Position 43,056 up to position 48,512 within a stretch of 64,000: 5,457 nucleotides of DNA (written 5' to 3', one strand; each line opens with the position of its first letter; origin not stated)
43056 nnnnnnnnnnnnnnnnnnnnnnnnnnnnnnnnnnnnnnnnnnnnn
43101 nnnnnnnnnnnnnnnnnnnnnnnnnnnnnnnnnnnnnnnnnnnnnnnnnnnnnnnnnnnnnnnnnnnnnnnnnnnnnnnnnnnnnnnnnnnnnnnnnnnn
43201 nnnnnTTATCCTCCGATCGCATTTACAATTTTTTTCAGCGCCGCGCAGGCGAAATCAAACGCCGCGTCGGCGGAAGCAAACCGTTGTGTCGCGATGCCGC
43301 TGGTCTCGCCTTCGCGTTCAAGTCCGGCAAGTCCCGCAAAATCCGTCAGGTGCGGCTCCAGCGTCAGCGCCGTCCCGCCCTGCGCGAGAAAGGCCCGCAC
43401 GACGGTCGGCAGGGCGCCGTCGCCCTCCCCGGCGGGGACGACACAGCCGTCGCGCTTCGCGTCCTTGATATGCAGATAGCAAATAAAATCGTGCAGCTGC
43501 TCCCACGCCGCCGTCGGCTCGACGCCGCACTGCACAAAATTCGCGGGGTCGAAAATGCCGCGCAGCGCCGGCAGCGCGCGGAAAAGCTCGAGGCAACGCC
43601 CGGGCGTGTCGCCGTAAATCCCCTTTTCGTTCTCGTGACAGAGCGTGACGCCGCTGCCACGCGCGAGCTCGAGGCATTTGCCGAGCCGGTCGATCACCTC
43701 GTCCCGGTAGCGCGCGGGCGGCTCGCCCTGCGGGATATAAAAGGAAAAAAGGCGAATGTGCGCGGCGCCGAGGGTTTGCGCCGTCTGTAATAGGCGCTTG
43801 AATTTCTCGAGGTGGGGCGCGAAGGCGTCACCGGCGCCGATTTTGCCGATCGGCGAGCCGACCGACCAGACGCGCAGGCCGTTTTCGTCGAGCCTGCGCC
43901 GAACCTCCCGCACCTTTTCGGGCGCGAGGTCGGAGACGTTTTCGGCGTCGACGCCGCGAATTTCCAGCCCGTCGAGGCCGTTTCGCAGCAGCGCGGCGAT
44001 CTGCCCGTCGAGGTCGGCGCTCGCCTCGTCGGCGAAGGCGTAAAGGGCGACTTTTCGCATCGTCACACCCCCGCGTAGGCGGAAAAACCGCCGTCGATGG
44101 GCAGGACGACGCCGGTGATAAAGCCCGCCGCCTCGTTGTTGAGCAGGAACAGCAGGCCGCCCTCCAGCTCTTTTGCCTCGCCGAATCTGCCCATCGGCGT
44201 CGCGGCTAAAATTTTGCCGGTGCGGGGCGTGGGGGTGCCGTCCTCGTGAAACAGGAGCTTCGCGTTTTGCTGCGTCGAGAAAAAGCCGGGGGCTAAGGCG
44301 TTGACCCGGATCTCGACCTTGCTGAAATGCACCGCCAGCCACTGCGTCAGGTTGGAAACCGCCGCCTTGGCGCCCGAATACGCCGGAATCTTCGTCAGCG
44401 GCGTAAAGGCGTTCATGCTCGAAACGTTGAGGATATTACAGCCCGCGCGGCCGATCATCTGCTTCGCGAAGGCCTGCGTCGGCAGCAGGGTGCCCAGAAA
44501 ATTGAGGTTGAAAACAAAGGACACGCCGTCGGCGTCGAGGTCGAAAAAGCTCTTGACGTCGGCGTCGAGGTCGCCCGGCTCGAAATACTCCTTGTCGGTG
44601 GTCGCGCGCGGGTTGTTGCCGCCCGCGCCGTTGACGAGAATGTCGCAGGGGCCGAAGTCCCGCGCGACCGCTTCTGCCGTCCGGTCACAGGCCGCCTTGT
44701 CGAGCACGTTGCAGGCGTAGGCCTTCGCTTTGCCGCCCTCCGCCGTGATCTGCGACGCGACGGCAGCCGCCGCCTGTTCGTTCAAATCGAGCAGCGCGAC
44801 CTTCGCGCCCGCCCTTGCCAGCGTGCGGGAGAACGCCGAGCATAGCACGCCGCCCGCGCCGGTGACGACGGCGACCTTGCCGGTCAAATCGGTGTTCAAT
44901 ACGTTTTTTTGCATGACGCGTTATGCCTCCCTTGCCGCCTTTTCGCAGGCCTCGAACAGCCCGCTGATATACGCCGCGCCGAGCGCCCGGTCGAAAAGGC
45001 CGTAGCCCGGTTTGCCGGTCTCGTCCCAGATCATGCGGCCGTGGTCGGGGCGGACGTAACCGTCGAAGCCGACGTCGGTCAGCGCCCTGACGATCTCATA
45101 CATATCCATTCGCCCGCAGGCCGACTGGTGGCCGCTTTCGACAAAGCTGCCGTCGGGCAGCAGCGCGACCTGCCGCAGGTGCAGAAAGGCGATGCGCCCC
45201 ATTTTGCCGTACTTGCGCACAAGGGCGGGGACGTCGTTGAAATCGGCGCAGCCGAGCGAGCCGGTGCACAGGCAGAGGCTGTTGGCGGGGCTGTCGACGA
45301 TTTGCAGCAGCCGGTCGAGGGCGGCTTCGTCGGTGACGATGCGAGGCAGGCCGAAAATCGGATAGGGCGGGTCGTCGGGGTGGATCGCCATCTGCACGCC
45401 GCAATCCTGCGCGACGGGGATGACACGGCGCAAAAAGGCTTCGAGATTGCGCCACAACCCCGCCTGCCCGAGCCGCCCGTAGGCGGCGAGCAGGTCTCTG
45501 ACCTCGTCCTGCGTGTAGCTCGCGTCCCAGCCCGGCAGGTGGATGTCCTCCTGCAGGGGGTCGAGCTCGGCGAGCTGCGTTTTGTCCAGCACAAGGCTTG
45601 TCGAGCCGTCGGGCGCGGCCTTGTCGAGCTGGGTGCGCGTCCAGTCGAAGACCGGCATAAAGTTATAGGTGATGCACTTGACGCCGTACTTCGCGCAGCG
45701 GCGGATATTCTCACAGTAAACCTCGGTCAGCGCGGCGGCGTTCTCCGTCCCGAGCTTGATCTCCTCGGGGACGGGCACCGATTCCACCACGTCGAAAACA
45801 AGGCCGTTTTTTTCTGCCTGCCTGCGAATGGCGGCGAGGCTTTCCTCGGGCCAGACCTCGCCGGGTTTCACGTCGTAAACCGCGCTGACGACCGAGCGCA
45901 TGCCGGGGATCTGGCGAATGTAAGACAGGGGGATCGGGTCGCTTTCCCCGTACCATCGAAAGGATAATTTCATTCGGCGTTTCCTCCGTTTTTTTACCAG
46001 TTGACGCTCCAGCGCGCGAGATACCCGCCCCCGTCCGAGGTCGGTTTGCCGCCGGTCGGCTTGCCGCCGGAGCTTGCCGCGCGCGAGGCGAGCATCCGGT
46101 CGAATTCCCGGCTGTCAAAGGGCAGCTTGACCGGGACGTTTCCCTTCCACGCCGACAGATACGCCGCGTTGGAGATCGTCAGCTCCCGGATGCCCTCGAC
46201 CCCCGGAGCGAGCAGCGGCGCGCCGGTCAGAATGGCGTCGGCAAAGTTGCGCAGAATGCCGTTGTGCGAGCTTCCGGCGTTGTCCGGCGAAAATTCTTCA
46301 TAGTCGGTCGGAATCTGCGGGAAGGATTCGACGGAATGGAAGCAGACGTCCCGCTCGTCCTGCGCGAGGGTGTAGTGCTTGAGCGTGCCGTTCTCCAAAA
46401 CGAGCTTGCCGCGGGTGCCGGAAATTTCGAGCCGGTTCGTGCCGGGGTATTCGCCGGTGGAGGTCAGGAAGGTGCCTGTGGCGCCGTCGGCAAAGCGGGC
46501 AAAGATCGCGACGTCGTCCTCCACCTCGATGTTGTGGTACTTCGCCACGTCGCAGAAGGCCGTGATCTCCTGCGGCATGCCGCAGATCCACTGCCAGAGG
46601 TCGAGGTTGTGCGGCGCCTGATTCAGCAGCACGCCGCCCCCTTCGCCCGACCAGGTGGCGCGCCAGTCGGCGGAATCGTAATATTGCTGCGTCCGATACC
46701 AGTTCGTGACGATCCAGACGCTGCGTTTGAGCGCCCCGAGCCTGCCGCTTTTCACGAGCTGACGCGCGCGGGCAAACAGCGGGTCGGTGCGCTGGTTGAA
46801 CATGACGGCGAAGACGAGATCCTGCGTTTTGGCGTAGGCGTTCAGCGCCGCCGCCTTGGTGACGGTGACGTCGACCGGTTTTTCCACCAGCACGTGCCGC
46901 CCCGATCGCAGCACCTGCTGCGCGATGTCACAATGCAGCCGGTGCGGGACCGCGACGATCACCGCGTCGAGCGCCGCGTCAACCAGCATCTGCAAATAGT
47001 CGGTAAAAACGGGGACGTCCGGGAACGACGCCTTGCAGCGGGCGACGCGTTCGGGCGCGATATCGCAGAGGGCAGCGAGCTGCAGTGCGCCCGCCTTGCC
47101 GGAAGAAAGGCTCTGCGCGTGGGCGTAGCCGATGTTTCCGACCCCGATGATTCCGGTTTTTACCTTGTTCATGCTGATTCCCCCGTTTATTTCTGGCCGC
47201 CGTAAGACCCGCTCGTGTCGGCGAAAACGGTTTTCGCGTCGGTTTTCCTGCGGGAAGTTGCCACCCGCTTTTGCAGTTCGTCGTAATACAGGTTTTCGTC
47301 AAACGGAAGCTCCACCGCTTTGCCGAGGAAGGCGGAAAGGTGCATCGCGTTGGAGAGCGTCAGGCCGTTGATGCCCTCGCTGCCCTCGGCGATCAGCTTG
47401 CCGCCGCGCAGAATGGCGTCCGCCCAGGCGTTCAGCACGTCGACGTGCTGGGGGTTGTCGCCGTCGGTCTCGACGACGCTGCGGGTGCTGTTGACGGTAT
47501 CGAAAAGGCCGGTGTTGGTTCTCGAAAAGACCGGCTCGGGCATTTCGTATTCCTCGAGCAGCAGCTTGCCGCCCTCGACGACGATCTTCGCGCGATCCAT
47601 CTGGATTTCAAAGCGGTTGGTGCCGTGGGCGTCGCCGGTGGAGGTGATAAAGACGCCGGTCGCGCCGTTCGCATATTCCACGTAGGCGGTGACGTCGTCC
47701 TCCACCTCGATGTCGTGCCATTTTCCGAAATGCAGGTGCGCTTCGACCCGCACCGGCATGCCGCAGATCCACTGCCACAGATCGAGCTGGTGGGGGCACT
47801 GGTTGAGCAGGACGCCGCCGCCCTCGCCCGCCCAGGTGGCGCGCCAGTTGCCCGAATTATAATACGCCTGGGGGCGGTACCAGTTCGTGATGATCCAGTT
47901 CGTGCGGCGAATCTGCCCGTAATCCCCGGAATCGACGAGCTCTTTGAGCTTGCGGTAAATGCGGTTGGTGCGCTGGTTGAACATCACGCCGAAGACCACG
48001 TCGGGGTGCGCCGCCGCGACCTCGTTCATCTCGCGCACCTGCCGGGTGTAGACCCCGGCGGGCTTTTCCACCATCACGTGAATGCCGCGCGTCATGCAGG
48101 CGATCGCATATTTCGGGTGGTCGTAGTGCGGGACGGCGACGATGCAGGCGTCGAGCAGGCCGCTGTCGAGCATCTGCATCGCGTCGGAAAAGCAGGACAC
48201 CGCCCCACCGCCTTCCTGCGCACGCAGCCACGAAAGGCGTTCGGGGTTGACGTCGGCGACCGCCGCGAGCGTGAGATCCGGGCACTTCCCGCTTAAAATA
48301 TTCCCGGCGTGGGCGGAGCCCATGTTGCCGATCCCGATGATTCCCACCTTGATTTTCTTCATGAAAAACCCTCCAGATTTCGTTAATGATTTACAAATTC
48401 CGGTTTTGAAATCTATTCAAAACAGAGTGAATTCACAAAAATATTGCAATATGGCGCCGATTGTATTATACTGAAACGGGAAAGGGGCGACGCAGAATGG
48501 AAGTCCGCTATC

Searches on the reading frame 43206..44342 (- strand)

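Call 104: search_protein_families(library=pfam, proteins=[window:43206-44342:-], max_evalue=0.001)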
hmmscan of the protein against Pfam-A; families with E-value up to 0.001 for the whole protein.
window:43206-44342:- (378 aa): 1 family
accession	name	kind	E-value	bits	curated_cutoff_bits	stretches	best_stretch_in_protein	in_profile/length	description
PF01261.30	AP_endonuc_2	-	6.6e-25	88.7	31.1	1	116-330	2-229/249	Xylose isomerase-like TIM barrel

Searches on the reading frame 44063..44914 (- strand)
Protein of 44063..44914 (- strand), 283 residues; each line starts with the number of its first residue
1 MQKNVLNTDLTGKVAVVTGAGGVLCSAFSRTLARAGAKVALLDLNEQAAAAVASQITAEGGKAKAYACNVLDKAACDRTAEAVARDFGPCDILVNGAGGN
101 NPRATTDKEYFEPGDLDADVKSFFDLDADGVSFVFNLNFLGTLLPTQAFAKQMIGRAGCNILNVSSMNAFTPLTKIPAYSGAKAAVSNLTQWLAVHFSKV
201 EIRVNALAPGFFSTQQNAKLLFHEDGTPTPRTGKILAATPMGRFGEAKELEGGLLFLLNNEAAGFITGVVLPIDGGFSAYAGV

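Call 104: search_protein_families(library=pfam, proteins=[window:44063-44914:-], max_evalue=0.001)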
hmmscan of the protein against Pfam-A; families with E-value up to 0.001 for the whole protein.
window:44063-44914:- (283 aa): 3 families
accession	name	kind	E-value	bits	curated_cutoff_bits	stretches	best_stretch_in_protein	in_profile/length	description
PF00106.31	adh_short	-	3.2e-43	147.9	26.6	1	13-220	1-190/195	short chain dehydrogenase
PF13561.12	adh_short_C2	-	3.6e-39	135.2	27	1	27-278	11-236/236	Enoyl-(Acyl carrier protein) reductase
PF08659.16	KR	-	9.4e-05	22.8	22.6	1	16-99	4-91/180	KR domain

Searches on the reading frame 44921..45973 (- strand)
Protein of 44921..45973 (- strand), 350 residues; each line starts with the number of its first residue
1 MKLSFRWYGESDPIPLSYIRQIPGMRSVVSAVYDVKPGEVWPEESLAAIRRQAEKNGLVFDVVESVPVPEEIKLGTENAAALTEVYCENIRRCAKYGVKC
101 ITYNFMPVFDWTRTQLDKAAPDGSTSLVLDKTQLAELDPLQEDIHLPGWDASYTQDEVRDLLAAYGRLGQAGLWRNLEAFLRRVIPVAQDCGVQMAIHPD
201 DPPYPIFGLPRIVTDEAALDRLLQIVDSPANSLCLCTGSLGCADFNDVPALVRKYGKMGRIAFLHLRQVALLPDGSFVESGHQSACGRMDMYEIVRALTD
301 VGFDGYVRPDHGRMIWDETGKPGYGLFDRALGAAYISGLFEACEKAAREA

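Call 104: search_protein_families(library=pfam, proteins=[window:44921-45973:-], max_evalue=0.001)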
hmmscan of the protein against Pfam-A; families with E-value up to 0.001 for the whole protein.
window:44921-45973:- (350 aa): 2 families
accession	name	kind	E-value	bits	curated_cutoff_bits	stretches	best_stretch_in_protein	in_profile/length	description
PF03786.19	UxuA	-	6.1e-128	426.9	23.7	1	1-345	1-352/352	D-mannonate dehydratase (UxuA)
PF01261.30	AP_endonuc_2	-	1.1e-11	45.3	31.1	1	40-307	24-225/249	Xylose isomerase-like TIM barrel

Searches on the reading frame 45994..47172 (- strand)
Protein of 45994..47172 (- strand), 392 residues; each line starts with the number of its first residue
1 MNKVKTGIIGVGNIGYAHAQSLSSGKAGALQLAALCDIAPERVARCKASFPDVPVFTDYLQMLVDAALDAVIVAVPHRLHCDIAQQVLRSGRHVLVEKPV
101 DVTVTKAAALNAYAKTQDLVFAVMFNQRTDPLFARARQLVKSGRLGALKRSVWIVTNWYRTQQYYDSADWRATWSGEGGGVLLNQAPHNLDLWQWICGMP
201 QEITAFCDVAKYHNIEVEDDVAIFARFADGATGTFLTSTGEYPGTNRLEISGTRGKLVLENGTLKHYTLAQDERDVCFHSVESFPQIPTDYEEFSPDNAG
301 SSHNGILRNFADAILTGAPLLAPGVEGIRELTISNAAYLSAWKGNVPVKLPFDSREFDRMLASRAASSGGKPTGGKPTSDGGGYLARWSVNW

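Call 104: search_protein_families(library=pfam, proteins=[window:45994-47172:-], max_evalue=0.001)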
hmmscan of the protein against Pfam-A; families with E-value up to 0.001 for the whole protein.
window:45994-47172:- (392 aa): 4 families
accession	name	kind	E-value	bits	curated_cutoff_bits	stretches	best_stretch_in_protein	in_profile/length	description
PF22725.1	GFO_IDH_MocA_C3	-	4.9e-29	101.3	27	1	133-257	1-123/124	GFO/IDH/MocA C-terminal domain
PF01408.29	GFO_IDH_MocA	-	4.5e-25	89.1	24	1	5-124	2-119/120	Oxidoreductase family, NAD-binding Rossmann fold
PF02894.22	GFO_IDH_MocA_C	-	5.1e-20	72.7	22.9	1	137-350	1-218/218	Oxidoreductase family, C-terminal alpha/beta domain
PF22685.1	Gal80p_C-like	-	0.00064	20.4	29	0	131-257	1-148/152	Gal80p, C-terminal domain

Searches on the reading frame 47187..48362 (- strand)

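Call 104: search_protein_families(library=pfam, proteins=[window:47187-48362:-], max_evalue=0.001)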
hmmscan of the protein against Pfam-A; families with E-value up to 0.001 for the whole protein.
window:47187-48362:- (391 aa): 4 families
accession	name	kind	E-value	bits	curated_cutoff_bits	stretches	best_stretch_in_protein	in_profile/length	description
PF22725.1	GFO_IDH_MocA_C3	-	4e-29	101.6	27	1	136-260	1-123/124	GFO/IDH/MocA C-terminal domain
PF02894.22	GFO_IDH_MocA_C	-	3e-19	70.1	22.9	1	140-352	1-218/218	Oxidoreductase family, C-terminal alpha/beta domain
PF01408.29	GFO_IDH_MocA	-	1.3e-18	68.2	24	1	4-123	1-116/120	Oxidoreductase family, NAD-binding Rossmann fold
PF03807.23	F420_oxidored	-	0.00074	20.5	21.6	0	5-85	1-75/94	NADP oxidoreductase coenzyme F420-dependent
